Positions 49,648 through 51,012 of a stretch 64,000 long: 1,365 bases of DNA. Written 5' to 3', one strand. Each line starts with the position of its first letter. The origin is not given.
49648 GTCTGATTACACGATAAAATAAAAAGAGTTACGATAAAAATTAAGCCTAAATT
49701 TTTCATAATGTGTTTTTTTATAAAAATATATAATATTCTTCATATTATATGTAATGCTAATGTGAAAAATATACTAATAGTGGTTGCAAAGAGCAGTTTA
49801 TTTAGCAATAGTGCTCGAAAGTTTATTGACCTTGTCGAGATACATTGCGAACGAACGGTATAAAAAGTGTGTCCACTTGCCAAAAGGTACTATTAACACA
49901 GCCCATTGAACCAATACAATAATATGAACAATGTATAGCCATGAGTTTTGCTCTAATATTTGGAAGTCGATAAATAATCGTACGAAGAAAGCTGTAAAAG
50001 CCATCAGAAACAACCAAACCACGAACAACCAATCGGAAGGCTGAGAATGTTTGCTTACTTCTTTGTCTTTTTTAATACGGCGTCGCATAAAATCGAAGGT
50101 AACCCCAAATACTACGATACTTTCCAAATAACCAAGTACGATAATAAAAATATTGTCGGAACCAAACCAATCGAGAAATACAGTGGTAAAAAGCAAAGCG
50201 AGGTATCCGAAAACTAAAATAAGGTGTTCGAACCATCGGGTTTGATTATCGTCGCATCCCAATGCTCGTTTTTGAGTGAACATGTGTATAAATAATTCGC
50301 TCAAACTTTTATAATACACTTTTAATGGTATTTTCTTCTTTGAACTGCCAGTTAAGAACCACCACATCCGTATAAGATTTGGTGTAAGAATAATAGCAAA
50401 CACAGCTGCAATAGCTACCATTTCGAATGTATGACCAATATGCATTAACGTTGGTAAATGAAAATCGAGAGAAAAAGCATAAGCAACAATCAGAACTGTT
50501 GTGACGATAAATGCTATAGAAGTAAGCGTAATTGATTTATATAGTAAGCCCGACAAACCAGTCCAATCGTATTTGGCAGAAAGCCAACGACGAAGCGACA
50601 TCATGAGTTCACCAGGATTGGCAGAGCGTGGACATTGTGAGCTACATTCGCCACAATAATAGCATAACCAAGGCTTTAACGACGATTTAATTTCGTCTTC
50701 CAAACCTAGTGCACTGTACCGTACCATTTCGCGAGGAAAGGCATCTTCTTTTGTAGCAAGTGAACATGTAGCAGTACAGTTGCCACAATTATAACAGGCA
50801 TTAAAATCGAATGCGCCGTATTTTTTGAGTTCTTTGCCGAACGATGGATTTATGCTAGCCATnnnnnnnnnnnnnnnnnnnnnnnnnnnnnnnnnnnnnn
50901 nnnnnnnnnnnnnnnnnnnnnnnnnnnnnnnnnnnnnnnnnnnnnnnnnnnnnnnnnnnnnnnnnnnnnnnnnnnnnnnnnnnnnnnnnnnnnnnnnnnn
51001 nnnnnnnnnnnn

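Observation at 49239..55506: QmoABC/HdrA-like membrane-coupled flavo-FeS complex encoded with DsrE-like and TusA sulfur carriers instead of AprAB: candidate quinone-linked persulfide/sulfur-carrier redox system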

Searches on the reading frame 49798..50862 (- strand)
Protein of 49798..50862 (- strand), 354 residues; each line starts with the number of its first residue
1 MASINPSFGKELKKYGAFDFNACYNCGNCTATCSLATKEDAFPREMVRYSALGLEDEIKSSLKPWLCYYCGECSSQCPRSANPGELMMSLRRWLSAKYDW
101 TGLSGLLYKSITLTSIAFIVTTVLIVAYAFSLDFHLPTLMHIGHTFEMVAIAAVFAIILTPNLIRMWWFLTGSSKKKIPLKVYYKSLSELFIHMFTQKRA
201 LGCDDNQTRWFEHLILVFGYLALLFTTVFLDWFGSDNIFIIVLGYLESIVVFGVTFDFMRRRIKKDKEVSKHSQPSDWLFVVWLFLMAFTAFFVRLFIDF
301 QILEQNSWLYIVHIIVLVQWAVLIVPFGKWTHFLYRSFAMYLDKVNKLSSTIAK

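Call 3: search_protein_families(library=pfam, proteins=[window:49798-50862:-], max_evalue=0.01)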
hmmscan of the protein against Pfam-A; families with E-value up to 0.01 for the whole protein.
window:49798-50862:- (354 aa): 6 families
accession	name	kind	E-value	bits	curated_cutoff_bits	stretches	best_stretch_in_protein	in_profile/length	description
PF13187.11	Fer4_9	-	4.2e-07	30.3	27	1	22-80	1-50/52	4Fe-4S dicluster domain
PF13237.11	Fer4_10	-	1.1e-06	28.9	25.5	1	18-78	4-53/53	4Fe-4S dicluster domain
PF13183.11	Fer4_8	-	1.7e-06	28.9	27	1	21-79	3-66/68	4Fe-4S dicluster domain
PF12838.12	Fer4_7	-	1.9e-05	25.5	27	1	23-81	2-52/52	4Fe-4S dicluster domain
PF13534.11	Fer4_17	-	3e-05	24.9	22.2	1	22-80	1-59/61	4Fe-4S dicluster domain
PF25160.1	LdpA_Fe-S-bd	-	8.7e-05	22.7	27.6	0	66-79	27-40/49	LdpA Fe-S cluster-binding domain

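Call 4: search_protein_families(library=ncbifam, proteins=[window:49798-50862:-], max_evalue=0.01)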
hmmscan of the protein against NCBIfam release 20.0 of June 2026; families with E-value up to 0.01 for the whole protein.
window:49798-50862:- (354 aa): 14 families
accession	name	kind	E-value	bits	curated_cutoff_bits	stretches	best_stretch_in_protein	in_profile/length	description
NF038018.1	qmoC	equivalog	2.3e-43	149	300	1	7-340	4-358/360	quinone-interacting membrane-bound oxidoreductase complex subunit QmoC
TIGR03290.1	CoB_CoM_SS_C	equivalog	1.5e-14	54.2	160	1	21-93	2-74/144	CoB--CoM heterodisulfide reductase subunit C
NF041779.1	hetero_SS_HdrC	equivalog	2e-10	40.4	350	1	15-92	25-101/198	ferredoxin:CoB-CoM heterodisulfide reductase subunit HdrC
NF041890.1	hdrC_Methbact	equivalog_domain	2.1e-10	40.5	270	1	17-91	25-98/192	ferredoxin:CoB-CoM heterodisulfide reductase subunit HdrC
NF011607.0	PRK15033.1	subfamily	6.8e-07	28.5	524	1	66-348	68-379/389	tricarballylate utilization 4Fe-4S protein TcuB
NF008369.0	PRK11168.1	equivalog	4.6e-06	25.8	278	1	17-94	7-87/401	anaerobic glycerol-3-phosphate dehydrogenase subunit C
TIGR02512.1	FeFe_hydrog_A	subfamily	1.2e-05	24.3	405.95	1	18-81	4-66/375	[FeFe] hydrogenase, group A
TIGR04105.1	FeFe_hydrog_B1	subfamily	0.00012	20.9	450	1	17-81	138-204/462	monomeric [FeFe] hydrogenase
NF040763.1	FeFe_hydrog_A6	exception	0.0002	19.9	765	1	19-81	143-204/571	NADH-dependent [FeFe] hydrogenase, group A6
NF058577.1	FdxA_fam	equivalog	0.00056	20.1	65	0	18-34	33-49/52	4Fe-4S ferredoxin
NF042909.1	FMH_DH_FwdF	exception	0.00088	18.5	375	1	19-81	53-115/336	tungsten-dependent formylmethanofuran dehydrogenase subunit FwdF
NF009226.0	PRK12576.1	equivalog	0.0021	17.5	344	0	18-93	151-236/317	succinate dehydrogenase/fumarate reductase iron-sulfur subunit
NF045766.1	PhenlGlyoxDHPadI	equivalog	0.0034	16.2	700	1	17-85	8-75/443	NADH-dependent phenylglyoxylate dehydrogenase subunit beta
NF040762.1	Hydr_FeFe_Clost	exception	0.008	14.8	900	0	19-81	142-203/572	ferredoxin hydrogenase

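Call 5: find_related_loci(query=window:49798-50862:-, collection=genome_contigs, flank=10000)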
Query window:49798-50862:- (354 aa) in genome_contigs; peptide patterns used: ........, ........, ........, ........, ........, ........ (x = any residue, [..] = any of these).
322 stretches matched a pattern; 298 encode a relative of the query (tblastn E <= 1e-3); the best 80 are kept; 80 distinct loci.
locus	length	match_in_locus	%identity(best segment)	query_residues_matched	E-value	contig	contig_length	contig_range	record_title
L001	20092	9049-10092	75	1-348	0e+0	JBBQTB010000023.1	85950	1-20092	MAG: Bacteroidales bacterium isolate Co_metawrap_1799 Cmw_1799_k141_28659265_length_85950_cov_30.9972, whole genome shot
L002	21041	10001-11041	76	1-347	0e+0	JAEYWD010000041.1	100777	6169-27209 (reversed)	MAG: Bacteroidetes bacterium isolate OH_CBlB_256 k127_420225, whole genome shotgun sequence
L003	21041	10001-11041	72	1-347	0e+0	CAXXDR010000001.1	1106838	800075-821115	MAG: Bacteroidales bacterium isolate 880eb77f-9e96-4161-ad76-3daa2caaf06e genome assembly, contig: contig_1, whole genom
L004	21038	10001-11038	71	1-346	1e-180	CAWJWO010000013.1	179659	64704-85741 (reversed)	MAG: uncultured Bacteroidetes bacterium isolate MFD01231.bin.1.99 genome assembly, contig: contig_46475, whole genome sh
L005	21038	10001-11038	71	1-346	0e+0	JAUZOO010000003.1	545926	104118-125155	MAG: Bacteroidota bacterium isolate bin129(14d) IAGCJBLB_3, whole genome shotgun sequence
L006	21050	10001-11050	69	1-350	3e-178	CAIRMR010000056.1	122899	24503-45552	MAG: uncultured Bacteroidales bacterium isolate Loclat_bin-01022 genome assembly, contig: bin-01022:056/223, whole genom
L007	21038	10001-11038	70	1-346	7e-177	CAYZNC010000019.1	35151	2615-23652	MAG TPA_asm: uncultured Bacteroidales bacterium isolate binchicken_co50_368 genome assembly, contig: NODE_1237_length_35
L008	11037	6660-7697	71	1-346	6e-177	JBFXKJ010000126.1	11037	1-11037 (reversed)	MAG: Mangrovibacterium sp. isolate CA_2019_TPIn_72 NODE_21829_length_11037_cov_4.148213_TPIn, whole genome shotgun seque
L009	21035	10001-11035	72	3-347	7e-176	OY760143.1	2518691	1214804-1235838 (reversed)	MAG: Paludibacteraceae bacterium isolate 01c8064d-6cbe-49cb-b462-9ef0373b1e27 genome assembly, chromosome: 1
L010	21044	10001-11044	69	1-348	8e-175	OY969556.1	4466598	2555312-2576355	MAG: uncultured Bacteroidetes bacterium isolate MFD09286.bin.c.1 genome assembly, chromosome: 1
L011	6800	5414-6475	70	1-354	7e-176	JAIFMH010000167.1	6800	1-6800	MAG: Bacteroidetes bacterium isolate bin_3 scaffold_20671, whole genome shotgun sequence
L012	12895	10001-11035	71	1-345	9e-175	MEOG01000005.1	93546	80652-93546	MAG: Bacteroidetes bacterium GWF2_35_48 gwf2_scaffold_1140, whole genome shotgun sequence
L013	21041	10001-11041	68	1-347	9e-174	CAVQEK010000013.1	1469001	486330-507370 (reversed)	MAG: uncultured Cytophagales bacterium isolate MFD02416.bin.1.44 genome assembly, contig: contig_9161, whole genome shot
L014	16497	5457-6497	68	1-347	2e-173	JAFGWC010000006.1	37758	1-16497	MAG: Bacteroidales bacterium isolate ZodW_Metabat.217 k87_183262, whole genome shotgun sequence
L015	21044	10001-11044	69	1-348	1e-173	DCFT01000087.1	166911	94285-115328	MAG TPA_asm: Bacteroidales bacterium UBA1797 UBA1797_contig_7909, whole genome shotgun sequence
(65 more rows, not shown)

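Call 13: search_solved_structures(query=window:49798-50862:-, max_evalue=0.01)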
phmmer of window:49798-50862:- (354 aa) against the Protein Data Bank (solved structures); distinct sequences matched with E-value up to 0.01: 6.
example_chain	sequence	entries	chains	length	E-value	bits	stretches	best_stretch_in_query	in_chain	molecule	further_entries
7bkb_C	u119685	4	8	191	3.5e-14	56.1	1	3-95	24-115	CoB--CoM heterodisulfide reductase subunit C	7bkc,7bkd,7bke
8rvv_C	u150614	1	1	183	7.5e-12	48.5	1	3-87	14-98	H(2):CoB-CoM heterodisulfide,ferredoxin reductase subunit C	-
8rvu_c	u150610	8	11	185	7.7e-12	48.4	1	3-87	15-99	H(2):CoB-CoM heterodisulfide,ferredoxin reductase subunit C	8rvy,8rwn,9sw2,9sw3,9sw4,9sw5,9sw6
5odc_C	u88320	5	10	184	7.7e-10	41.8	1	20-97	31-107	Heterodisulfide reductase, subunit C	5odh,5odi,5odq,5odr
9sfi_E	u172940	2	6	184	9.6e-09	38.2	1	20-96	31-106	H(2)/formate:CoB-CoM heterodisulfide,ferredoxin reductase subunit C2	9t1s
5t5i_G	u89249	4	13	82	0.0055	19.3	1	22-81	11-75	Tungsten formylmethanofuran dehydrogenase subunit fwdG | Tungsten formylmethanofuran dehydrogenase, subunit G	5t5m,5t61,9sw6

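Call 16: find_homologous_proteins(query=window:49798-50862:-, max_evalue=0.00001)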
Query window:49798-50862:- (354 aa): 4002 proteins with E <= 0.00001 among 6779 candidates; the best 120 are listed.
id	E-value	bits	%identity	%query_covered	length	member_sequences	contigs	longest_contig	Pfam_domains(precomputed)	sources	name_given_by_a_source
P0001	1.9e-239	812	100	100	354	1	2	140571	PF13237.12,PF13183.12,PF13187.12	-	-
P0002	3.7e-207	706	84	100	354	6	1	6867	PF13237.12,PF13183.12,PF13187.12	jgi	jgi:ferredoxin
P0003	8.5e-202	688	82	98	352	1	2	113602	PF13237.12,PF13183.12,PF13187.12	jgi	jgi:hypothetical protein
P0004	1.2e-201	688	82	100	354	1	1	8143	PF13237.12,PF13183.12,PF13187.12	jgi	jgi:ferredoxin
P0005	1.4e-192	658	78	100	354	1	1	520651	PF12838.13,PF13237.12,PF13183.12,PF13187.12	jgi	jgi:quinone-modifying oxidoreductase subunit QmoC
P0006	5.7e-192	656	78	99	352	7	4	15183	PF12838.13,PF13534.12,PF13237.12,PF13183.12,PF13187.12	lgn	-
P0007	4.6e-191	653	78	98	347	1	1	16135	PF12838.13,PF13237.12,PF13183.12,PF13187.12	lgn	-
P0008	4.7e-191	653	77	98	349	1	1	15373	PF12838.13,PF13534.12,PF13183.12,PF13187.12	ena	-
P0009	2.2e-188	644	76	98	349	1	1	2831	PF13237.12,PF13183.12,PF13187.12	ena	-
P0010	6.5e-188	643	77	98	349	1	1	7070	PF12838.13,PF13237.12,PF13183.12,PF13187.12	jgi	jgi:quinone-modifying oxidoreductase subunit QmoC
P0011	1.1e-187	642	77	98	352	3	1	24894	PF12838.13,PF13534.12,PF13237.12,PF13183.12,PF13187.12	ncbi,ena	-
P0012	3.4e-187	640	76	98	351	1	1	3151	PF12838.13,PF13534.12,PF13237.12,PF13183.12,PF13187.12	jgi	jgi:ferredoxin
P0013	4.7e-187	640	75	98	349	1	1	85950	PF12838.13,PF13237.12,PF13183.12,PF13187.12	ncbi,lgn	-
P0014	2.0e-186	638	76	98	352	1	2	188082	PF12838.13,PF13534.12,PF13237.12,PF13183.12,PF13187.12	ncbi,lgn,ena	-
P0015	2.4e-186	637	76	98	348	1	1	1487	PF13534.12,PF13237.12,PF13183.12,PF13187.12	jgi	jgi:ferredoxin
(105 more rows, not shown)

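Call 23: search_protein_representatives(protein=window:49798-50862:-)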
Query: 354 residues. Proteins with E-value up to 0.001 (for the whole library): 2081; up to 1e-10: 536; up to 1e-30: 136. The best 150 are listed.
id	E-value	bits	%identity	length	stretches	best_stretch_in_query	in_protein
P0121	1.7e-141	488.2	60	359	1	1-350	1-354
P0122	3.7e-116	404.8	70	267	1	87-345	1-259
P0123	3.8e-89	315.9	66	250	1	1-200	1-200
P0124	5.5e-78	279.2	37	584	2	4-347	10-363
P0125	8.3e-77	275.3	39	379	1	4-352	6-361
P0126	7.0e-73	262.4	41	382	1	1-347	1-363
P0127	2.4e-70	254.1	41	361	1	3-350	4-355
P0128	1.5e-68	248.2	36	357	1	7-347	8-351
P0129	3.0e-68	247.2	43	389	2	3-138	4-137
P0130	1.9e-65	238.0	39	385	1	4-348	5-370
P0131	3.0e-65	237.3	41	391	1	3-347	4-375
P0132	2.2e-62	227.9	56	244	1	116-301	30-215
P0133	2.3e-62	227.8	48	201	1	3-199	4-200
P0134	2.3e-61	224.6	40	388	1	10-346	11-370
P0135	5.9e-61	223.2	39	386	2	4-139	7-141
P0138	9.5e-61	222.5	38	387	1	4-343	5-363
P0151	1.6e-50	188.9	44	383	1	4-229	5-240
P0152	1.1e-49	186.2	34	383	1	3-346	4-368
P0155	1.7e-48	182.2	36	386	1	2-342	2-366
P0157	8.9e-48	179.8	37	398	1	1-347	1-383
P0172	1.4e-43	166.0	34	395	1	4-348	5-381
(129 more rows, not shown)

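Call 26: search_protein_families(library=ncbifam, proteins=[P0125, P0128, P0126, P0130, P0138, P0151, P0155, P0157, P0172, P0152], max_evalue=1e-20)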
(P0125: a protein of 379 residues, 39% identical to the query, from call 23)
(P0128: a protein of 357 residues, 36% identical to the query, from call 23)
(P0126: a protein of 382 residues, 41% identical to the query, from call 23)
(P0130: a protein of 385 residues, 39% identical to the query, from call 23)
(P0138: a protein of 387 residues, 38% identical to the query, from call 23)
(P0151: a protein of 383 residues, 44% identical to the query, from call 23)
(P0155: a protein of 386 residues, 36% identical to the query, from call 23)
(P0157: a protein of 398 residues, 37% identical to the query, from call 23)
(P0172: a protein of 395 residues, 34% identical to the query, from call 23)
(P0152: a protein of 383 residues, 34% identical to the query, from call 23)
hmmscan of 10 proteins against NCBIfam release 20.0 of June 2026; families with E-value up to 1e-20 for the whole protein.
P0125 (379 aa): 1 family
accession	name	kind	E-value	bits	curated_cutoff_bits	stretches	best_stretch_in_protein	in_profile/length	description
NF038018.1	qmoC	equivalog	6.6e-41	140.9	300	1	9-351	4-360/360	quinone-interacting membrane-bound oxidoreductase complex subunit QmoC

P0128 (357 aa): 1 family
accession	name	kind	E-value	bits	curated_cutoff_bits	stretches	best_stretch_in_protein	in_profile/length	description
NF038018.1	qmoC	equivalog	1.4e-44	153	300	1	6-344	2-358/360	quinone-interacting membrane-bound oxidoreductase complex subunit QmoC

P0126 (382 aa): 1 family
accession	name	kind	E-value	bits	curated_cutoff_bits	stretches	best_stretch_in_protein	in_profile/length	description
NF038018.1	qmoC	equivalog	3.3e-59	201.2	300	1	7-358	4-360/360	quinone-interacting membrane-bound oxidoreductase complex subunit QmoC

P0130 (385 aa): 1 family
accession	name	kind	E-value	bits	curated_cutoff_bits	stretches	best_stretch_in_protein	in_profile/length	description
NF038018.1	qmoC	equivalog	6.2e-56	190.4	300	1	10-362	6-358/360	quinone-interacting membrane-bound oxidoreductase complex subunit QmoC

P0138 (387 aa): 1 family
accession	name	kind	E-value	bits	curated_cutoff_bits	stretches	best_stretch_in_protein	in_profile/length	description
NF038018.1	qmoC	equivalog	8.7e-54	183.3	300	1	9-362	5-360/360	quinone-interacting membrane-bound oxidoreductase complex subunit QmoC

P0151 (383 aa): 1 family
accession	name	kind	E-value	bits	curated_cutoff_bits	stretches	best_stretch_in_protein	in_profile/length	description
NF038018.1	qmoC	equivalog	1.5e-34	120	300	1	8-237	4-237/360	quinone-interacting membrane-bound oxidoreductase complex subunit QmoC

P0155 (386 aa): 1 family
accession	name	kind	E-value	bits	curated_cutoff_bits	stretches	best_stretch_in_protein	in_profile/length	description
NF038018.1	qmoC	equivalog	4.1e-65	220.6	300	1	5-364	2-358/360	quinone-interacting membrane-bound oxidoreductase complex subunit QmoC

P0157 (398 aa): 1 family
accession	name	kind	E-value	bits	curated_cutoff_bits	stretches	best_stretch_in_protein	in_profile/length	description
NF038018.1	qmoC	equivalog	1.1e-62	212.6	300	1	5-376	2-358/360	quinone-interacting membrane-bound oxidoreductase complex subunit QmoC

P0172 (395 aa): 1 family
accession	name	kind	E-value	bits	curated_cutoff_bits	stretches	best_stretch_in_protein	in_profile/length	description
NF038018.1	qmoC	equivalog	1.8e-59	202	300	1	10-373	6-358/360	quinone-interacting membrane-bound oxidoreductase complex subunit QmoC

P0152 (383 aa): 1 family
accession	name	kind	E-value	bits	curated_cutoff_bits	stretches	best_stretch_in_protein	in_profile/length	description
NF038018.1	qmoC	equivalog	5.6e-53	180.7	300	1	10-363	6-359/360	quinone-interacting membrane-bound oxidoreductase complex subunit QmoC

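Call 29: find_related_loci(query=P0125, collection=genome_contigs, flank=10000)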
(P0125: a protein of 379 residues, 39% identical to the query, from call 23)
Query P0125 (379 aa) in genome_contigs; peptide patterns used: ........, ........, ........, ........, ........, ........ (x = any residue, [..] = any of these).
74 stretches matched a pattern; 3 encode a relative of the query (tblastn E <= 1e-3); 3 distinct loci.
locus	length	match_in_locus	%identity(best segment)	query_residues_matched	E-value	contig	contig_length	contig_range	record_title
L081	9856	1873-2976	34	3-356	1e-56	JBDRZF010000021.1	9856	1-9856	MAG: candidate division WOR-3 bacterium isolate SRBZ-2_201901_bins_168 SRBZ-2_201901_bins_168_scaffold_21, whole genome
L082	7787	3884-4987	34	3-356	1e-56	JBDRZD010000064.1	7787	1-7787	MAG: candidate division WOR-3 bacterium isolate JZ-1_201705_bins_100 JZ-1_201705_bins_100_scaffold_65, whole genome shot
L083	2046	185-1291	33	3-356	1e-54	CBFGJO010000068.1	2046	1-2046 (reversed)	MAG: candidate division WOR-3 bacterium isolate QZM1.Bin.43.optimized.1 genome assembly, contig: NODE_68_length_2046_cov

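Call 31: find_related_loci(query=A1, collection=genome_contigs, flank=10000)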
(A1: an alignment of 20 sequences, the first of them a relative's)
Query A1 (382 aa) in genome_contigs; peptide patterns used: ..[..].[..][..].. (x = any residue, [..] = any of these).
600 stretches matched a pattern (row limit reached: there are more); 595 encode a relative of the query (tblastn E <= 1e-3); the best 80 are kept; 80 distinct loci.
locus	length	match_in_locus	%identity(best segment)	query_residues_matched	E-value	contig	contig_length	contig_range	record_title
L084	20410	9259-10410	75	1-382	0e+0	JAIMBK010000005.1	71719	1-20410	MAG: Armatimonadota bacterium isolate HOT.MB2.58 Contig5, whole genome shotgun sequence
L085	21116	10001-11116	66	2-374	4e-171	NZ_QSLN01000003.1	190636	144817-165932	Ammonifex thiophilus strain SR NODE_3_length_190655_cov_33.150156, whole genome shotgun sequence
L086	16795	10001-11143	65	1-382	2e-168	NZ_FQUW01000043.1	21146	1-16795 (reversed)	Desulfofundulus australicus DSM 11792, whole genome shotgun sequence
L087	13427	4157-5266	64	1-370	3e-168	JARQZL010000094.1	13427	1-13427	MAG: Archaeoglobales archaeon isolate INS_M23_B45 DNNIEKAA_94, whole genome shotgun sequence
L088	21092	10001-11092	66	4-370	6e-166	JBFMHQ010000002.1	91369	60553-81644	MAG: Bacillota bacterium isolate MAG328 MAG328_2, whole genome shotgun sequence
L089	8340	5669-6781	63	1-370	1e-165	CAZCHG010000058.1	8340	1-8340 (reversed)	MAG TPA_asm: uncultured archaeon isolate SRP141552_co1_7 genome assembly, contig: NODE_4281_length_8340_cov_19.485335, w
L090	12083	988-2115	58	1-372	1e-152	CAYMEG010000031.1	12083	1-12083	MAG TPA_asm: uncultured archaeon isolate binchicken_co409_32 genome assembly, contig: NODE_623_length_12083_cov_76.36290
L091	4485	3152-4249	58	4-367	2e-151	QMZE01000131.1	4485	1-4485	MAG: Archaeoglobales archaeon isolate B35_G2 B35_Guay2_scaffold_14810, whole genome shotgun sequence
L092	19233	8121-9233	55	4-376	2e-136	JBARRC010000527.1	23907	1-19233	MAG: Phycisphaerae bacterium isolate MFD13433_ilm_asm_bin31 k127_290238, whole genome shotgun sequence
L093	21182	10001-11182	54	2-370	4e-133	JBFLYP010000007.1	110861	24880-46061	MAG: Bacillota bacterium isolate MAG088 MAG088_7, whole genome shotgun sequence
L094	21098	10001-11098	52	1-366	2e-129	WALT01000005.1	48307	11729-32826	MAG: Thaumarchaeota archaeon isolate S016_59_esom k151_221920, whole genome shotgun sequence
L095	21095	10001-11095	51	5-371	1e-128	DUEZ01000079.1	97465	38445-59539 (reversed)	MAG TPA_asm: Anaerolineae bacterium isolate W379 Contig79, whole genome shotgun sequence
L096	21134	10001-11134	49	4-375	1e-126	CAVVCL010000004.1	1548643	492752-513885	MAG: uncultured Chloroflexia bacterium isolate MFD02416.bin.1.75 genome assembly, contig: contig_3050, whole genome shot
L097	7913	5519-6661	50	4-366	1e-126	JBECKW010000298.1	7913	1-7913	MAG: Desulfobacterales bacterium isolate ETDI60 k127_984882, whole genome shotgun sequence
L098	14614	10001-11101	53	3-368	1e-126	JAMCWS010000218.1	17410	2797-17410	MAG: bacterium isolate FK_Sedi_B_Bin.51 NODE_11915_length_17410_cov_1.72713, whole genome shotgun sequence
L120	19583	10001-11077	50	4-365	4e-120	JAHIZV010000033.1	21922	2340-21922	MAG: Verrucomicrobia bacterium isolate Modern_marine.mb.194 Modern_marine.mb.194_k141_444497, whole genome shotgun seque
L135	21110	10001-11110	46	4-370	6e-118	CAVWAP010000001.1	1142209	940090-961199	MAG: uncultured Bacteroidales bacterium isolate MFD03804.bin.1.231 genome assembly, contig: contig_10748, whole genome s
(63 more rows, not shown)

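Call 67: find_encoding_contigs(protein=window:49798-50862:-, flank=10000, max_places=3)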
Protein window:49798-50862:- (354 aa): no gene with exactly this product is on record in the collection.
